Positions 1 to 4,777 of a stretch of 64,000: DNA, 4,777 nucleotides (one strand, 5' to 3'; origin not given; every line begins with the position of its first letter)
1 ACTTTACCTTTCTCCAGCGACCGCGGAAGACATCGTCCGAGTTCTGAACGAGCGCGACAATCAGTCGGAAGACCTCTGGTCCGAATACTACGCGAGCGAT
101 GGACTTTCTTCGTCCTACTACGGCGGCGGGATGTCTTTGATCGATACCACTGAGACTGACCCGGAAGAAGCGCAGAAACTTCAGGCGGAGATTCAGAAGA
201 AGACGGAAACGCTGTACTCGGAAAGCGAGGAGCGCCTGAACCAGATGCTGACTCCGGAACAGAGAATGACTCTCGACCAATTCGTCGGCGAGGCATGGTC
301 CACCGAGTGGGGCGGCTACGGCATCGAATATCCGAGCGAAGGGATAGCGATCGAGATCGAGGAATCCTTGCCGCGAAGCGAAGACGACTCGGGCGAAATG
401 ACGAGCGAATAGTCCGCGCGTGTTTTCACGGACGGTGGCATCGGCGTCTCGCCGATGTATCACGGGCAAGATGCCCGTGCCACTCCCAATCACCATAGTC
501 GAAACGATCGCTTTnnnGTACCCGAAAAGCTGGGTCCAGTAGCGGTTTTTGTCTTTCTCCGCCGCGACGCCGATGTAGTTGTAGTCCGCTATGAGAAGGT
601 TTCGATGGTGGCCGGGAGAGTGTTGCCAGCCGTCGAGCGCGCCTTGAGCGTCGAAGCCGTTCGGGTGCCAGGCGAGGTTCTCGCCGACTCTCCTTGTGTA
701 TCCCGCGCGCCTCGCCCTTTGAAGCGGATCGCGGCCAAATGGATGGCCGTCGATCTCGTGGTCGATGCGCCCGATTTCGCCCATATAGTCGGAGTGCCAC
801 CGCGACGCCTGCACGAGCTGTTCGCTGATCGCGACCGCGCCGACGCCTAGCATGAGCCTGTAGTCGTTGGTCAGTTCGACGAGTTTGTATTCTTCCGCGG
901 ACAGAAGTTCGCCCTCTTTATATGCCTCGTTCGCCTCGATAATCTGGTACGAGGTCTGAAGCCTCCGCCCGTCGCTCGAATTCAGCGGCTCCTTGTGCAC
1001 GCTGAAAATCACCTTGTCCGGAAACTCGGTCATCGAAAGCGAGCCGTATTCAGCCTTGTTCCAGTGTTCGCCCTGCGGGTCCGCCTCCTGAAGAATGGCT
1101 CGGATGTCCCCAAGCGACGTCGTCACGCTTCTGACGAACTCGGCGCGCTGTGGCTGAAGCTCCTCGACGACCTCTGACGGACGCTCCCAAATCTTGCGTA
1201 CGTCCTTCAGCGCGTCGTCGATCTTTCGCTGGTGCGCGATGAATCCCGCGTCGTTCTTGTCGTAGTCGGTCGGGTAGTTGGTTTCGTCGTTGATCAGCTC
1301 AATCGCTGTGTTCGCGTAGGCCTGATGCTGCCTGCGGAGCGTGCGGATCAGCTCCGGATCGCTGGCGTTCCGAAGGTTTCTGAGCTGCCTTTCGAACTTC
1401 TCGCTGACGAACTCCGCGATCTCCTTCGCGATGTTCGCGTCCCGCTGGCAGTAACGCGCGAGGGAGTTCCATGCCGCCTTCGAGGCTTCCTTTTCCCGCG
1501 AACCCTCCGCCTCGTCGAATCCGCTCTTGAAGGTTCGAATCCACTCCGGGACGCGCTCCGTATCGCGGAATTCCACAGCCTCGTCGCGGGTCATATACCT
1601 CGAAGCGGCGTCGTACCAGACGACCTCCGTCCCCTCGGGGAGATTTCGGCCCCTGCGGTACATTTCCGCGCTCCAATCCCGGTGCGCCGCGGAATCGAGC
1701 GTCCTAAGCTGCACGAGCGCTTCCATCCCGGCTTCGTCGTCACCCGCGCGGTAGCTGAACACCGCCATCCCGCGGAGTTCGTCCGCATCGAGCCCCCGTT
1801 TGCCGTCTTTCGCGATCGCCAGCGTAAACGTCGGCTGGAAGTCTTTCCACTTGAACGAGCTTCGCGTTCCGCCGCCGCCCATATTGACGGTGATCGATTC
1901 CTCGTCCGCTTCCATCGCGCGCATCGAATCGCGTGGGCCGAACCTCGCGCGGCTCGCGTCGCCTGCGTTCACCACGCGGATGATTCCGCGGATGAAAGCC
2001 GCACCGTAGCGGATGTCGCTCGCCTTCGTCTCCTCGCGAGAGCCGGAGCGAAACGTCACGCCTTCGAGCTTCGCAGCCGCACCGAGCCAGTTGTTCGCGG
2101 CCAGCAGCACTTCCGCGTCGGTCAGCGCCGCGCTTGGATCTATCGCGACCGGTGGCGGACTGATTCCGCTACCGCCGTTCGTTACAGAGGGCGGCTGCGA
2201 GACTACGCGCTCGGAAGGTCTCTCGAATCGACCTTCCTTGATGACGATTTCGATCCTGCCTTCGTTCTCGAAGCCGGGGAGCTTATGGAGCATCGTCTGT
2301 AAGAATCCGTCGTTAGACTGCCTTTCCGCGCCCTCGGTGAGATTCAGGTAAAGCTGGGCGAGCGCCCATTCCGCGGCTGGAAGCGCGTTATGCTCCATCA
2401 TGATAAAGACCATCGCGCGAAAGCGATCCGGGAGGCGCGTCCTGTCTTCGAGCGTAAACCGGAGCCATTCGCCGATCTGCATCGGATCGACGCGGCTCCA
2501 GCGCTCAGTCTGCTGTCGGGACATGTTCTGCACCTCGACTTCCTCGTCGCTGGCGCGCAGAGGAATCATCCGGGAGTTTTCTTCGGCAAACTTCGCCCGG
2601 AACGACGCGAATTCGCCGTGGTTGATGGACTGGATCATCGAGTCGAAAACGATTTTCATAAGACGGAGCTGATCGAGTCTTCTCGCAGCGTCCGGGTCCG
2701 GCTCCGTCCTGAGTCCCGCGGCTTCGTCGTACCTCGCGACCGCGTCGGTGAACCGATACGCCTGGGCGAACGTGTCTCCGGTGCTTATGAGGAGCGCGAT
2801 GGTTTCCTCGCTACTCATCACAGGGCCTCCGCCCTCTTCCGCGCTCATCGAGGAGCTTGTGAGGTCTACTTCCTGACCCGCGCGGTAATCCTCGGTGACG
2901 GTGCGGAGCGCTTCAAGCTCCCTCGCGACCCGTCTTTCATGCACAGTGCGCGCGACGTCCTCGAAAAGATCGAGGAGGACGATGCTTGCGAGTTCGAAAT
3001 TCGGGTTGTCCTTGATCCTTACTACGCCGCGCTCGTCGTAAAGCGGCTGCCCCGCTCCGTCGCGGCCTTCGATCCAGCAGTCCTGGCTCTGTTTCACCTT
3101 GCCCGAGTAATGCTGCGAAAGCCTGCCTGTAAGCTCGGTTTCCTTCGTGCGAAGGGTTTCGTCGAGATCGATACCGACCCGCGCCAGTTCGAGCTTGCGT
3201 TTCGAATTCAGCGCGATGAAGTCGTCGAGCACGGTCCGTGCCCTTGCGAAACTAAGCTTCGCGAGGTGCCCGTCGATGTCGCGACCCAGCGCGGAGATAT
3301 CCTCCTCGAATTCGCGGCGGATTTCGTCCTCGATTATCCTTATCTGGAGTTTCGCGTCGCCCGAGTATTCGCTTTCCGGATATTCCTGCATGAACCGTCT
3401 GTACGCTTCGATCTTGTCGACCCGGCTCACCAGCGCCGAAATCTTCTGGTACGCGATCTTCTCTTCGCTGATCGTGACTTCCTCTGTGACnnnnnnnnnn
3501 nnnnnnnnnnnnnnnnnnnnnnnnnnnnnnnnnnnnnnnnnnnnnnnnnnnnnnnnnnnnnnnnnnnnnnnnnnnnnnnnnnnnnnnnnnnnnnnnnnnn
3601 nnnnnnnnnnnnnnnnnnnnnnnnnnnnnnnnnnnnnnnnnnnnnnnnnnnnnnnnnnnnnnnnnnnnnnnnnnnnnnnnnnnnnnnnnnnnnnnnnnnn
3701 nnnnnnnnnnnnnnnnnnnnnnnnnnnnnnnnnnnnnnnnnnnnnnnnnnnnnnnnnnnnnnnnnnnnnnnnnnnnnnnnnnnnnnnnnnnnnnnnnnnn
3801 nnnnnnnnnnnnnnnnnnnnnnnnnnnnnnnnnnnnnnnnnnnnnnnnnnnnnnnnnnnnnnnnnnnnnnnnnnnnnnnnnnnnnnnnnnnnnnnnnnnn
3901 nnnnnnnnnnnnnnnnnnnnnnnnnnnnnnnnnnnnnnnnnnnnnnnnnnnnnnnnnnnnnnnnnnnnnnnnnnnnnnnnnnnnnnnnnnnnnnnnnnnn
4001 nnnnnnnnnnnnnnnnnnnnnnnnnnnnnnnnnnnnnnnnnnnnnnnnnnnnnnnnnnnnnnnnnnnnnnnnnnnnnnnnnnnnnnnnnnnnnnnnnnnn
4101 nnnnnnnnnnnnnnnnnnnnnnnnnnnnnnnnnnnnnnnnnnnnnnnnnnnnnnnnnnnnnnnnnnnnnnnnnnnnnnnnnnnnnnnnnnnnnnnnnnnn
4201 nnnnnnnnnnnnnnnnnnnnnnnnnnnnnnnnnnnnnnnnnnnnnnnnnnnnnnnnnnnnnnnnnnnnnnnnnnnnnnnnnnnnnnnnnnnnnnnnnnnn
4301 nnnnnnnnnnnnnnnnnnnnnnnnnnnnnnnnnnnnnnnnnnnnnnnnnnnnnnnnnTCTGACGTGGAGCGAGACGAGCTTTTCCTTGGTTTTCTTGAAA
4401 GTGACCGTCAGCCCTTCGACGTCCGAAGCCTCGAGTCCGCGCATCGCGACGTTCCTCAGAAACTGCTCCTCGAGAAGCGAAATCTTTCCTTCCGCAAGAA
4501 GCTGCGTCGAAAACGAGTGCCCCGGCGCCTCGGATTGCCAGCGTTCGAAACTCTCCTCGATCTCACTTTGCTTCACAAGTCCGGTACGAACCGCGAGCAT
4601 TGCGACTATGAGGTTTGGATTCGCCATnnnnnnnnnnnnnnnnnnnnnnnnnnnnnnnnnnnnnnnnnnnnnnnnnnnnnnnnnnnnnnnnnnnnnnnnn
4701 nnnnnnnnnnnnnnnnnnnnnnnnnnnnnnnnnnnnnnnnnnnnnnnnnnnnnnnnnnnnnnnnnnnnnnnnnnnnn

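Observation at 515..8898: Three-gene FHA-centred operon with two large proteins of unassigned function and no kinase or phosphatase partner in view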

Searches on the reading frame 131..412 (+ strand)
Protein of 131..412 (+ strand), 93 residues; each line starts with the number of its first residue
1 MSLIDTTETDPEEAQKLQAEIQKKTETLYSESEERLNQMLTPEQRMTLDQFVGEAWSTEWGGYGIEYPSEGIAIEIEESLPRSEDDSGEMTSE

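Call 6: search_protein_families(library=pfam, proteins=[window:131-412:+], max_evalue=0.1)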
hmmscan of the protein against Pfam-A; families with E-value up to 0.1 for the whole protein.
window:131-412:+ (93 aa): 1 family
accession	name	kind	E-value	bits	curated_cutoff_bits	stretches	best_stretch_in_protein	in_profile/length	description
PF07813.17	LTXXQ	-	0.021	16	24.3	1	7-50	53-98/100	LTXXQ motif family protein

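Call 7: search_protein_families(library=ncbifam, proteins=[window:131-412:+], max_evalue=0.1)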
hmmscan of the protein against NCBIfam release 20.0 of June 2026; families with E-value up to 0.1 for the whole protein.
window:131-412:+ (93 aa): 0 families

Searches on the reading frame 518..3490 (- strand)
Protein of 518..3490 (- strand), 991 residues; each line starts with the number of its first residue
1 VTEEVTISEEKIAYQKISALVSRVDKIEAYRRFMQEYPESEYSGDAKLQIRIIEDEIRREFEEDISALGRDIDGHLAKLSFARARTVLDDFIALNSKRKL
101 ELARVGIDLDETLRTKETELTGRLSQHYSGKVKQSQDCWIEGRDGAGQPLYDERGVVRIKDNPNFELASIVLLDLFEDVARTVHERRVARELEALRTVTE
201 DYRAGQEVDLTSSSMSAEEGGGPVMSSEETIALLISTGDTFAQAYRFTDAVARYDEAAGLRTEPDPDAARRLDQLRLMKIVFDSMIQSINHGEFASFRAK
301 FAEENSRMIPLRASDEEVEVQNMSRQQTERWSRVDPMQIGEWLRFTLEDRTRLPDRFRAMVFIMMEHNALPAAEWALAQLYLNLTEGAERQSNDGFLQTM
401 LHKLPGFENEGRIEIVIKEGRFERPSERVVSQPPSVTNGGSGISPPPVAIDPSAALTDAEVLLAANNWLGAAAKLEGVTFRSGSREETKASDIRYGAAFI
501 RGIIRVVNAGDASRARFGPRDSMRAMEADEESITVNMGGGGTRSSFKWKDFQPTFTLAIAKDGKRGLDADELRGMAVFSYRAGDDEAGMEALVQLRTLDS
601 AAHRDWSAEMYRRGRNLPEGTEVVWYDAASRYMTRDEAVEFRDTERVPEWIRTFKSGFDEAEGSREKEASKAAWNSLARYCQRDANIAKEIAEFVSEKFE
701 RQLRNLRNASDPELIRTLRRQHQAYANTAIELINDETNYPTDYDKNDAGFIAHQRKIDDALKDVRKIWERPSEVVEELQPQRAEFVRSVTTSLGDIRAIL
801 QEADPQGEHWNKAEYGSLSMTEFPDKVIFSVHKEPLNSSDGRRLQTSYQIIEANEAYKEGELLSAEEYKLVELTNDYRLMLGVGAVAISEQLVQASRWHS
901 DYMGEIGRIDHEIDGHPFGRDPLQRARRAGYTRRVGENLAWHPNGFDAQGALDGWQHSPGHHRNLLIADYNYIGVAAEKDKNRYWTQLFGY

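Call 32: find_homologous_proteins(query=window:893-3490:-, max_evalue=0.01)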
Query window:893-3490:- (866 aa): 1 proteins with E <= 0.01 among 8000 candidates.
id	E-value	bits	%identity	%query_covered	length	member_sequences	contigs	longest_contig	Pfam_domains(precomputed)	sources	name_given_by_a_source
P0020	0.0e+0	1918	100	100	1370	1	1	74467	PF00498.32,PF16697.11,PF00188.33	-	-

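Call 33: find_encoding_contigs(protein=P0020, flank=10000, max_places=6)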
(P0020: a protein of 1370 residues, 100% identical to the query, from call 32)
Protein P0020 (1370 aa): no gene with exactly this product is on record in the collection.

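Call 56: search_protein_families(library=pfam, proteins=[window:893-3490:-], max_evalue=10)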
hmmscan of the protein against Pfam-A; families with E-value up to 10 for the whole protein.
window:893-3490:- (866 aa): 3 families
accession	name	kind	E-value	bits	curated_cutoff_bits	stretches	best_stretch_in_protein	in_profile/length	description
PF13525.12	YfiO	-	0.025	14.8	25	1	25-77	108-159/203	Outer membrane lipoprotein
PF06037.17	DUF922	-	0.046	14.3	27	1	665-736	74-142/153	Bacterial protein of unknown function (DUF922)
PF06150.17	ChaB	-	0.1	13.7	27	1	650-679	17-47/60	ChaB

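Call 66: predict_structure(protein=window:518-3490:-)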
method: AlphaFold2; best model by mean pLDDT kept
length: 991 residues; sequences in the alignment: 1
mean_pLDDT: 35.2   pTM: 0.24
mean pLDDT of the five models: 35.2, 31.5, 30.3, 28.6, 26.7
residues with pLDDT >= 90: 0; 70-90: 0; 50-70: 52; < 50: 939
segments of 3 or more residues with pLDDT < 50: 1-15, 71-107, 112-195, 197-199, 201-692, 694-721, 723-991
pLDDT, mean of each block of 10 residues (from residue 1): 33 47 52 51 52 57 54 44 42 43 43 47 40 34 42 41 40 40 35 47 42 30 28 31 36 34 36 40 35 33 28 28 33 32 35 37 36 38 38 37 34 26 24 25 28 33 36 31 30 32 31 29 29 28 28 22 26 26 31 31 34 33 29 30 33 37 37 37 40 46 42 46 45 38 38 42 40 35 33 36 42 33 29 34 29 26 28 23 28 31 33 33 35 29 31 36 31 28 24 26
secondary structure, 60 per line:
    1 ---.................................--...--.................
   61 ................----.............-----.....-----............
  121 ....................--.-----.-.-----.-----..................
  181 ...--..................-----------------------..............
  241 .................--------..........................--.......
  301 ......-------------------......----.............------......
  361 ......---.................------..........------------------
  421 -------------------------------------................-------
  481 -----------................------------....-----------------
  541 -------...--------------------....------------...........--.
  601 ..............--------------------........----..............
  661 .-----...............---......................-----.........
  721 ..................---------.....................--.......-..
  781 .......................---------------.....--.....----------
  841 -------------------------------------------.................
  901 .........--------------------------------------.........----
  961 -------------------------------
elements in order (helices of 4 or more, strands of 3 or more residues): H4-36 H44-76 H81-93 H99-103 H109-140 H163-183 H186-203 H227-257 H266-291 H294-306 H326-331 H336-348 H355-366 H370-386 H393-402 H458-473 H492-507 H520-523 H571-574 H587-597 H600-614 H635-642 H647-661 H667-681 H685-706 H712-738 H748-768 H771-777 H779-803 E819-823 E826-830 H884-909 H948-956

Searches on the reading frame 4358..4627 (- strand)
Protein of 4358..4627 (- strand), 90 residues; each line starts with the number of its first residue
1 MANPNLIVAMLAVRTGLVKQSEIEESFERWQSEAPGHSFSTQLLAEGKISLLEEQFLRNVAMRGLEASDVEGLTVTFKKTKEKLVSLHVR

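Call 56: search_protein_families(library=pfam, proteins=[window:4358-4627:-], max_evalue=10)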
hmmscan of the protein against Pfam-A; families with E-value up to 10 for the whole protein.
window:4358-4627:- (90 aa): 1 family
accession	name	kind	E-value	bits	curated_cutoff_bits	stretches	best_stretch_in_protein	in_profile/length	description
PF05121.17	GvpK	-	0.03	14.8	25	1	50-88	26-64/85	Gas vesicle protein K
